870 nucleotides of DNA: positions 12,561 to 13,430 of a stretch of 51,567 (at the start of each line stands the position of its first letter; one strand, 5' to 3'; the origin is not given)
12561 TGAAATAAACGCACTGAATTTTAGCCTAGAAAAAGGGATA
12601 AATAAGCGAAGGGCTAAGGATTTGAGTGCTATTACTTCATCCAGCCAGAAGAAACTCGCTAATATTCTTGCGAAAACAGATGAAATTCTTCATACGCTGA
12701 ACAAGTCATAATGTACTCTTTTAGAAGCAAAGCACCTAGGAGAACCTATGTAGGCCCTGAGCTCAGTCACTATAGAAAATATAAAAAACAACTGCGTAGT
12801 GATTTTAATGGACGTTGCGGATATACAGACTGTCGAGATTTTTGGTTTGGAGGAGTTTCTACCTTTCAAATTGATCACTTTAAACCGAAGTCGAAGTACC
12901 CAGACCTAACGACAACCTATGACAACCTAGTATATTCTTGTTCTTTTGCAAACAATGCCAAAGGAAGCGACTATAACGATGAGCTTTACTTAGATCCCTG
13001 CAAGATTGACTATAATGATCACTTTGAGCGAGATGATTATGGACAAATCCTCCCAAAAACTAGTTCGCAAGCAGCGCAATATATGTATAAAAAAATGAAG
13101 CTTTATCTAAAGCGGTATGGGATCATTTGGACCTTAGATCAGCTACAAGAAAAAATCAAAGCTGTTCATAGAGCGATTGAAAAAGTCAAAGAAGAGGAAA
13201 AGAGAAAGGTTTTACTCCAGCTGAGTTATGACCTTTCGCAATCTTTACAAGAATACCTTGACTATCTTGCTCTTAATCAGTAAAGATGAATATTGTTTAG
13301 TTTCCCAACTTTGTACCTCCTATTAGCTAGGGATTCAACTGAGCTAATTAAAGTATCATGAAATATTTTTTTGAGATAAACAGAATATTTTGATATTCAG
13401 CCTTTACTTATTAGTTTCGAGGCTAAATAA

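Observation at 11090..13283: Compact S8 protease / receiver-like coiled-coil / HNH nuclease operon: candidate undescribed conflict (defence or toxin) system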

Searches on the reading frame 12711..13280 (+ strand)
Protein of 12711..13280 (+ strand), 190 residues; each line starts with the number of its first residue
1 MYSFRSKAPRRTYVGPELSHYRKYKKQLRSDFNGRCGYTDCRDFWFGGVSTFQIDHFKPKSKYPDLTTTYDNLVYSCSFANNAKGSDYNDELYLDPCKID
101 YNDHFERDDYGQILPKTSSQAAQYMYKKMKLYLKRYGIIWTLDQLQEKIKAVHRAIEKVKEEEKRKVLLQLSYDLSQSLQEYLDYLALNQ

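Call 3: search_protein_families(library=pfam, proteins=[window:12711-13280:+], max_evalue=1)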
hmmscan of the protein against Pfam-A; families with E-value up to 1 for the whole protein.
window:12711-13280:+ (190 aa): 5 families
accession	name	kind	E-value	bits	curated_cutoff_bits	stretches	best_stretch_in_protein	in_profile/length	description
PF01844.29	HNH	-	6.7e-05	23.4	21.4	1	43-86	11-46/47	HNH endonuclease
PF11286.13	DUF3087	-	0.029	14.3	23.4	1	111-180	55-123/165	Protein of unknown function (DUF3087)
PF13395.12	HNH_4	-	0.058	13.8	22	1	51-87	17-51/54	HNH endonuclease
PF13837.12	Myb_DNA-bind_4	-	0.063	14.1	27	1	118-166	28-76/89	Myb/SANT-like DNA-binding domain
PF22281.1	DUF6959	-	0.62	10.8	27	1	141-187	34-80/88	Family of unknown function (DUF6959)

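Call 4: search_protein_families(library=padloc, proteins=[window:12711-13280:+], max_evalue=1)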
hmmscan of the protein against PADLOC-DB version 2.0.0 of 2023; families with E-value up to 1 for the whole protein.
window:12711-13280:+ (190 aa): 70 families (the best 25 are shown)
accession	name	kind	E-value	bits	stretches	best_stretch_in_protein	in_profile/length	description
PDLC00337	PtuB1|PtuB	-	5.1e-21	73.5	1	23-183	46-201/216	Unknown function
PDLC00332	PtuB1|PtuB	-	2.1e-16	58.4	1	26-169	40-196/212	Unknown function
PDLC02924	HNH_I-A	-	2.3e-14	51.9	1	9-178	19-187/198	-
PDLC00336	PtuB1|PtuB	-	7.4e-14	50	1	18-166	46-200/250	Unknown function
PDLC00342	PtuB1|PtuB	-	1.9e-13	48.4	1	24-185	38-201/247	Unknown function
PDLC00351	PtuB1|PtuB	-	4.3e-13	47.8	1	9-171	32-187/195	Unknown function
PDLC00319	PtuB1|PtuB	-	2.3e-11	41.8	2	23-83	58-127/310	Unknown function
PDLC00346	PtuB1|PtuB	-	5.1e-11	40.9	1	22-182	37-200/214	Unknown function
PDLC00323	PtuB1|PtuB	-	1.2e-10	39.4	1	25-106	26-100/215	Unknown function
PDLC00348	PtuB1|PtuB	-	1.7e-10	38.7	1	20-106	39-118/198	Unknown function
PDLC00324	PtuB1|PtuB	-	4.9e-10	37.5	1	23-123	32-136/209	Unknown function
PDLC00315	PtuB1|PtuB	-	1.3e-09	36.2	1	16-123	13-121/227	Unknown function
PDLC00343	PtuB1|PtuB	-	1.7e-09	35.8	2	8-73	38-110/283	Unknown function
PDLC04251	PDC-M01B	-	3.4e-09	34.5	1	21-92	86-150/279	-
PDLC00321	PtuB1|PtuB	-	3.8e-09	34.6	1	26-107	32-107/223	Unknown function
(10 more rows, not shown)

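Call 5: search_protein_families(library=ncbifam, proteins=[window:12711-13280:+], max_evalue=1)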
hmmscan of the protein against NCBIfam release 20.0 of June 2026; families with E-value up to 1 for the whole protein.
window:12711-13280:+ (190 aa): 2 families
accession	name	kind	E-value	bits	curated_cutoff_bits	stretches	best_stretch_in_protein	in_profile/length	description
TIGR02646.1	TIGR02646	subfamily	5e-10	39.6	52.15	1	20-83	11-70/144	retron system putative HNH endonuclease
NF041761.1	PtuB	equivalog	1.5e-07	31.4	150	1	5-121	17-145/218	retron Ec78 anti-phage system effector HNH endonuclease PtuB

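Call 9: find_homologous_proteins(query=window:12711-13280:+, max_evalue=0.001)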
Query window:12711-13280:+ (190 aa): 181 proteins with E <= 0.001 among 217 candidates; the best 120 are listed.
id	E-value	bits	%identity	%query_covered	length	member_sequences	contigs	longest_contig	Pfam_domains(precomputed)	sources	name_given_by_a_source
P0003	1.6e-125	434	100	100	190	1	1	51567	-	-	-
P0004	2.2e-98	346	78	100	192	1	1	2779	-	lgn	-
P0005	1.9e-78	280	66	97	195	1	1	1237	-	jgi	jgi:uncharacterized protein (TIGR02646 family)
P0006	1.4e-75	271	64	97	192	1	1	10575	-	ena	-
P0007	7.1e-68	246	58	98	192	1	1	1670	-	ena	-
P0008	9.5e-64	233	59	99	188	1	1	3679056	-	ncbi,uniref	ncbi:hypothetical protein [Flagellimonas sp. W118]|uniref:hypothetical protein n=1 Tax=Flagellimonas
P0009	1.4e-63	232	58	99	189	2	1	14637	-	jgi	jgi:uncharacterized protein (TIGR02646 family)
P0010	6.9e-63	230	55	100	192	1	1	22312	-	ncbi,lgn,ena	-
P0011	9.1e-63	229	55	98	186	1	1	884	-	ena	-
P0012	1.0e-62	229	57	90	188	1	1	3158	-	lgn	-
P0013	1.5e-62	229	56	100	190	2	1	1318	-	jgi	jgi:hypothetical protein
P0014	2.3e-62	228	56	89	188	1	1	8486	-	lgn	-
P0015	3.6e-62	227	56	96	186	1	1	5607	PF01844.30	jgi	jgi:hypothetical protein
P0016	6.3e-62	227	57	90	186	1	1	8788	PF01844.30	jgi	jgi:hypothetical protein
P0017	1.5e-61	225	56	96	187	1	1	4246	-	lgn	-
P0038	6.0e-59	217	53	98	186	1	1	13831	-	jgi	jgi:uncharacterized protein (TIGR02646 family)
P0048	7.6e-58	213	53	100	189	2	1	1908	-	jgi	jgi:uncharacterized protein (TIGR02646 family)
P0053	2.4e-57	212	53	96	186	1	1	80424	-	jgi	jgi:uncharacterized protein (TIGR02646 family)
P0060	1.0e-56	210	56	89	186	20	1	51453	-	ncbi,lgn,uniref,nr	ncbi:HNH endonuclease [Belliella pelovolcani]|uniref:HNH domain-containing protein n=1 Tax=Belliella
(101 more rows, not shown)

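Call 10: find_encoding_contigs(protein=P0008, flank=8000, max_places=2)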
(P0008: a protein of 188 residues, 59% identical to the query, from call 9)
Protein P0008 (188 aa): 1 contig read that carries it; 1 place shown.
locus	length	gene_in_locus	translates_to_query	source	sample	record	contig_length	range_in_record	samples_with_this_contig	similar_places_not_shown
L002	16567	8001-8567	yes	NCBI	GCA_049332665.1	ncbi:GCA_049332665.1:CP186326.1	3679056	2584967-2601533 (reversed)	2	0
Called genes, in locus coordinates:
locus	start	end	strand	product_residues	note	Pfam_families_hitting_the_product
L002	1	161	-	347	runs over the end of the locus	PF00561:Abhydrolase_1, PF12697:Abhydrolase_6, PF12146:Hydrolase_4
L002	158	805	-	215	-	-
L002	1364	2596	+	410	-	-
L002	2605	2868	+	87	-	PF00127:Copper-bind, PF13473:Cupredoxin_1 (weak)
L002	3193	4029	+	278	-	PF13495:Phage_int_SAM_4, PF00589:Phage_integrase, PF22823:MrpR_C_cat (weak)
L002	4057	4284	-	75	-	-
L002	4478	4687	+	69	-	PF07022:Phage_CI_repr (weak), PF13443:HTH_26, PF01381:HTH_3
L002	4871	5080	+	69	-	PF13443:HTH_26, PF01381:HTH_3 (weak)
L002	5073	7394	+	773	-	PF13589:HATPase_c_3, PF02518:HATPase_c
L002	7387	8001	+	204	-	PF03709:OKR_DC_1_N (faint)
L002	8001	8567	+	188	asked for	-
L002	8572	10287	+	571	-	PF02384:N6_Mtase, PF07669:Eco57I, PF22837:M_Eco57I_C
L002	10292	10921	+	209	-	PF01844:HNH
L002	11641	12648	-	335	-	PF00561:Abhydrolase_1, PF12697:Abhydrolase_6 (weak)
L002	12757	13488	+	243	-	PF00293:NUDIX, PF21906:WHD_NrtR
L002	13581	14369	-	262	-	-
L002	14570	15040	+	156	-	-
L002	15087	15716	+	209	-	-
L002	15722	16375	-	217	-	PF01209:Ubie_methyltran, PF05175:MTS, PF13489:Methyltransf_23, PF12847:Methyltransf_18, PF13847:Methyltransf_31, PF08241:Methyltransf_11, PF08242:Methyltransf_12, PF13649:Methyltransf_25, +7 more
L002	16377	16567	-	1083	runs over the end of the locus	PF14870:PSII_BNR (faint), PF02012:BNR (faint), PF13088:BNR_2 (weak), PF24316:Tli3 (faint), PF15899:BNR_6 (faint), PF15902:Sortilin-Vps10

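Call 11: find_encoding_contigs(protein=P0006, flank=8000, max_places=2)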
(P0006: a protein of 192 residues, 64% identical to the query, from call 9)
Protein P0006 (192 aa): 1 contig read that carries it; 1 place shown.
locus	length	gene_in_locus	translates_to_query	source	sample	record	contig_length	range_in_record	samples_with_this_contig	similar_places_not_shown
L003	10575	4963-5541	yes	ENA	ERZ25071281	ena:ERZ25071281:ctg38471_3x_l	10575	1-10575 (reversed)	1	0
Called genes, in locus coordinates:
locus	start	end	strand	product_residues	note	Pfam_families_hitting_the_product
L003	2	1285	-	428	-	?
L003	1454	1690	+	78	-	-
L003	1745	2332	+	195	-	PF00474:SSF (faint)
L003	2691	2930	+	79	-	-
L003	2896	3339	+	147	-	-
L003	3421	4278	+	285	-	PF02518:HATPase_c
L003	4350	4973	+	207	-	-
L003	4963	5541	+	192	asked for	-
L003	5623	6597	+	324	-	PF00082:Peptidase_S8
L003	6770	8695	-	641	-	PF08206:OB_RNB, PF17849:OB_Dis3 (weak), PF17876:CSD2, PF00773:RNB, PF00575:S1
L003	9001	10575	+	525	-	?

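Call 12: find_encoding_contigs(protein=P0060, flank=8000, max_places=2)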
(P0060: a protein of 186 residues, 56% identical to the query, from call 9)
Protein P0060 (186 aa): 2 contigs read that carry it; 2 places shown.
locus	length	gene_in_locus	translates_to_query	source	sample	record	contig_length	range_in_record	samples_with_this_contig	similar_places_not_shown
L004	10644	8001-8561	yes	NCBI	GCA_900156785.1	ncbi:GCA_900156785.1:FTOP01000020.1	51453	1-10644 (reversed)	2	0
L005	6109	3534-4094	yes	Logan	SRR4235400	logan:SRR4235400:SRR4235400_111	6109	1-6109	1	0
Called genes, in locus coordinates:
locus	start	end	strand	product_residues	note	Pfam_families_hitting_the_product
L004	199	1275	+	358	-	PF18864:AbiTii, PF08357:SEFIR, PF13676:TIR_2 (weak)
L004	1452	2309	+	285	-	PF08937:ThsB_TIR (weak), PF13676:TIR_2, PF24838:8xMP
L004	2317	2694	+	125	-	PF08937:ThsB_TIR (faint)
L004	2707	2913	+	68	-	-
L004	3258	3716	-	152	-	-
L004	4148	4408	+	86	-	-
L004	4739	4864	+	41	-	PF01381:HTH_3, PF13443:HTH_26 (weak)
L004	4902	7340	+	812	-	PF13589:HATPase_c_3, PF02518:HATPase_c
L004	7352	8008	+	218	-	-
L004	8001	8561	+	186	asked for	-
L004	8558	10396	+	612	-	PF02384:N6_Mtase, PF20473:MmeI_Mtase, PF07669:Eco57I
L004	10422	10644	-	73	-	?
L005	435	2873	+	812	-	PF13589:HATPase_c_3, PF02518:HATPase_c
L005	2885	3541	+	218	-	-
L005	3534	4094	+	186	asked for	-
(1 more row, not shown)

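Call 18: search_protein_families(library=padloc, proteins=[L002:5073-7391:+, L004:4902-7337:+, L003:3421-4275:+, L002:8572-10284:+, L004:8558-10393:+, L002:10292-10918:+, L002:7387-7998:+, L004:7352-8005:+], max_evalue=0.01)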
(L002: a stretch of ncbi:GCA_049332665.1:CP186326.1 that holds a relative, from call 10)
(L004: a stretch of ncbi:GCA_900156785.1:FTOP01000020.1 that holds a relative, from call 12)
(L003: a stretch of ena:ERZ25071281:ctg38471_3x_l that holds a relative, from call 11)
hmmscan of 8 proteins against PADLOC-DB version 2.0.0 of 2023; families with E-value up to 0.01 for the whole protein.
L002:5073-7391:+ (773 aa): 2 families
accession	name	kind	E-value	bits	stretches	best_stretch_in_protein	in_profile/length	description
PDLC03485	REase_II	-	4.3e-09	33.3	1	20-106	22-106/611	Type II restriction enzyme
PDLC01794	CARF1--CARF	-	0.0067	14.3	0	443-523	12-90/168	-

L004:4902-7337:+ (812 aa): 1 family
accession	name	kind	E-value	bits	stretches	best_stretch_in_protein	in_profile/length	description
PDLC03419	REase_II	-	4.9e-07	26.5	1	45-148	7-115/695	Type II restriction enzyme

L003:3421-4275:+ (285 aa): 1 family
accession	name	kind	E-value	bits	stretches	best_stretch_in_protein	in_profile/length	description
PDLC04764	PDC-M65A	-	0.0021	15.1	1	181-215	186-220/398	-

L002:8572-10284:+ (571 aa): 27 families (the best 25 are shown)
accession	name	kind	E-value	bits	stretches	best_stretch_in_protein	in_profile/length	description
PDLC03267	MTase_II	-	7.4e-129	429.1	1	4-545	10-537/539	Type II methyltransferase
PDLC03301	MTase_II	-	5.1e-36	122.4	1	3-495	70-541/604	Type II methyltransferase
PDLC03226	MTase_II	-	3.1e-23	80.2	2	3-211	12-225/579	Type II methyltransferase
PDLC03335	MTase_II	-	3.7e-19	66.8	1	3-314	75-390/607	Type II methyltransferase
PDLC04134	mad2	-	1.4e-18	65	1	4-241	267-464/492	mads_2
PDLC03719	oMTase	-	3e-18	64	1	1-191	19-183/387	orphan methyltransferase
PDLC03248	MTase_II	-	9.4e-18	62.2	1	3-308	5-299/521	Type II methyltransferase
PDLC03328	MTase_II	-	2.7e-16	57.2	1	3-330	27-338/587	Type II methyltransferase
PDLC03293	MTase_II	-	7.8e-16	55.9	1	3-215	12-202/427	Type II methyltransferase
PDLC03604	REase_MTase_IIG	-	7.2e-15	52.1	1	101-363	531-786/1011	Type IIG restriction enzyme-methyltransferase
PDLC03313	MTase_II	-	7.7e-15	52.4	1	98-502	137-529/563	Type II methyltransferase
PDLC03258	MTase_II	-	1.9e-14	51.6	1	2-215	17-196/366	Type II methyltransferase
PDLC03347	MTase_II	-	8.7e-13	45.8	1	4-218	5-197/488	Type II methyltransferase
PDLC03338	MTase_II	-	5.3e-12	43.2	1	93-216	236-345/604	Type II methyltransferase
PDLC03348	MTase_II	-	1.2e-11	41.9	1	103-253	345-485/727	Type II methyltransferase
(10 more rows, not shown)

L004:8558-10393:+ (612 aa): 30 families (the best 25 are shown)
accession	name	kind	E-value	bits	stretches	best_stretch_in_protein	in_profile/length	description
PDLC03335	MTase_II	-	7.8e-103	343.2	1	56-611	40-602/607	Type II methyltransferase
PDLC03604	REase_MTase_IIG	-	2.4e-53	179.4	1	197-582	519-935/1011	Type IIG restriction enzyme-methyltransferase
PDLC03629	REase_MTase_IIG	-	9.9e-28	94.5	1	198-580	556-966/1182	Type IIG restriction enzyme-methyltransferase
PDLC03612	REase_MTase_IIG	-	2.8e-24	83.4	1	206-589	803-1195/1247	Type IIG restriction enzyme-methyltransferase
PDLC03313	MTase_II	-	2.3e-23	80.5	2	79-326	10-263/563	Type II methyltransferase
PDLC03315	MTase_II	-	3.2e-23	80.3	2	123-321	53-244/502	Type II methyltransferase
PDLC03226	MTase_II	-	1.1e-22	78.4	2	91-322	16-239/579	Type II methyltransferase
PDLC03245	MTase_II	-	2.1e-20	70.8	1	90-321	26-271/577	Type II methyltransferase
PDLC03235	MTase_II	-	8.3e-16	55.9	1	83-317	95-355/648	Type II methyltransferase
PDLC03250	MTase_II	-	2e-14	51.3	1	209-319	340-451/775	Type II methyltransferase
PDLC03267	MTase_II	-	2.3e-14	51.2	1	89-392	11-305/539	Type II methyltransferase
PDLC03248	MTase_II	-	3.4e-13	47.2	1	208-555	84-449/521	Type II methyltransferase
PDLC03282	MTase_II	-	4.5e-13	47.2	1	208-317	79-185/386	Type II methyltransferase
PDLC02529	PglX|PglXI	-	6.2e-13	45.4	2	197-296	345-448/1189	PglX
PDLC03601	REase_MTase_IIG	-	3.1e-12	43.2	1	208-317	672-780/1110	Type IIG restriction enzyme-methyltransferase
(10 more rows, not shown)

L002:10292-10918:+ (209 aa): 5 families
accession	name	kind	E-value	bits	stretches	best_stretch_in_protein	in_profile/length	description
PDLC03656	mREase_IV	-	6.8e-09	33.9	1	91-188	166-258/277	Type IV methyl-directed restriction enzyme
PDLC01047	Csx26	-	0.00043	18.6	1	131-188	29-84/105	HNH nuclease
PDLC00739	Effector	-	0.0037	14.6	1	165-208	67-108/378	Endonuclease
PDLC00746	Effector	-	0.0075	13.3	1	160-207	63-115/389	Endonuclease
PDLC01997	SAVED1--SAVED_HNH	-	0.0098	13.4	0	163-208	61-104/368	-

L002:7387-7998:+ (204 aa): 1 family
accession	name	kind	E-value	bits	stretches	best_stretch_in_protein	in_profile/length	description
PDLC01051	NucC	-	0.0019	15.9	1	79-180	145-232/243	NucC nuclease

L004:7352-8005:+ (218 aa): 0 families
